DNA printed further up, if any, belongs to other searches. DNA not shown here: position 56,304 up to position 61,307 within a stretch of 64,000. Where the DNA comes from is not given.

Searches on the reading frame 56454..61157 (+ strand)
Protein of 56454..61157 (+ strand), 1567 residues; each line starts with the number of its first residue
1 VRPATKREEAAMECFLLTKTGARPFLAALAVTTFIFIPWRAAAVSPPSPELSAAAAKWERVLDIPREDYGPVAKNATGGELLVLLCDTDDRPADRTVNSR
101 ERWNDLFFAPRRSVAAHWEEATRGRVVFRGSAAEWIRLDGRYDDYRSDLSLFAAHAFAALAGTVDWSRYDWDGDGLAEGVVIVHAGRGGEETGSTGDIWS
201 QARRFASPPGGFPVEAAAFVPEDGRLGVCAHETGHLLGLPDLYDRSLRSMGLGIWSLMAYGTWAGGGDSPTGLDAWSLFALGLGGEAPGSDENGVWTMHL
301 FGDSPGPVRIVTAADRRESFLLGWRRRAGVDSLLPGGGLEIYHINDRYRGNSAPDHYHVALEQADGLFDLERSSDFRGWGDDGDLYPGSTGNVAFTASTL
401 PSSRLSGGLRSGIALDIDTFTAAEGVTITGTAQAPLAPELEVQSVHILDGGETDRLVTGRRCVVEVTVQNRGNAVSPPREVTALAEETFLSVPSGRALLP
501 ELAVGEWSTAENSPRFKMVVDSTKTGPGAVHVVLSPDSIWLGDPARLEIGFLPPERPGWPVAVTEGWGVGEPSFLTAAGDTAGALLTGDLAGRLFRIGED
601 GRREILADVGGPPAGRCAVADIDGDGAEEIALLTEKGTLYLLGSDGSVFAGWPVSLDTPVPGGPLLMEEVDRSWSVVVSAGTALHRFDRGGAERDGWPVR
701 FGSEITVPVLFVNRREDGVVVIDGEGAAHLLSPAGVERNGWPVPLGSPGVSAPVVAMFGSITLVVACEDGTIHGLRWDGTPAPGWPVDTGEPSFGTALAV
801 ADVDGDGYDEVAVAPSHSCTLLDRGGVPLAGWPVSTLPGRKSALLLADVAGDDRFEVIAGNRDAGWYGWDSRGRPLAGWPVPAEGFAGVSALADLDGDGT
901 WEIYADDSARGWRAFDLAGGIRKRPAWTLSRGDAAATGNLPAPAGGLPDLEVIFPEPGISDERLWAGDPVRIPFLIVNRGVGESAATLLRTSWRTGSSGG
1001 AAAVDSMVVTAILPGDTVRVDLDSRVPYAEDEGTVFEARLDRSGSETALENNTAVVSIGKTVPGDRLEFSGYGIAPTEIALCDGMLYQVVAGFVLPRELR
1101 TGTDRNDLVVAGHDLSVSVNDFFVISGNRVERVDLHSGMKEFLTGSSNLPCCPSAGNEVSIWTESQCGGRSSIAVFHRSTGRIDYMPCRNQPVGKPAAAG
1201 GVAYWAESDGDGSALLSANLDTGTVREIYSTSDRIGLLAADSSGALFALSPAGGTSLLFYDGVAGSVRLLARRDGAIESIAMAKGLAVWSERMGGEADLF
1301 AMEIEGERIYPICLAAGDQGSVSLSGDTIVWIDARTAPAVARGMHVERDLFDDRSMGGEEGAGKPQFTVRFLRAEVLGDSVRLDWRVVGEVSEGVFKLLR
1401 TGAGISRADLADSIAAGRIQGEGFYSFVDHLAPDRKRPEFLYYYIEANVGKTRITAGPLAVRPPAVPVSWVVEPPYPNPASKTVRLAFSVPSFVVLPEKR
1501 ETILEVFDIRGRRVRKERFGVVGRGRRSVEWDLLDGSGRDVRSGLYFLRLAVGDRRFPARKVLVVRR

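Call 40: search_protein_families(library=pfam, proteins=[window:56454-61157:+], max_evalue=0.0001)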
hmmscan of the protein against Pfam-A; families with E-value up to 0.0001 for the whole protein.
window:56454-61157:+ (1567 aa): 3 families
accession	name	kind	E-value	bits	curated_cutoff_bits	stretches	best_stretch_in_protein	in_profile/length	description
PF05547.17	Peptidase_M6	-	1.8e-11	44.3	22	1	166-276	141-280/294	Immune inhibitor A peptidase M6, catalytic domain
PF13517.12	FG-GAP_3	-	4.1e-09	37.4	26.9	0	763-813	10-61/61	FG-GAP-like repeat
PF01839.29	FG-GAP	-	5.9e-06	26.5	22.1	1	794-814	1-21/37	FG-GAP repeat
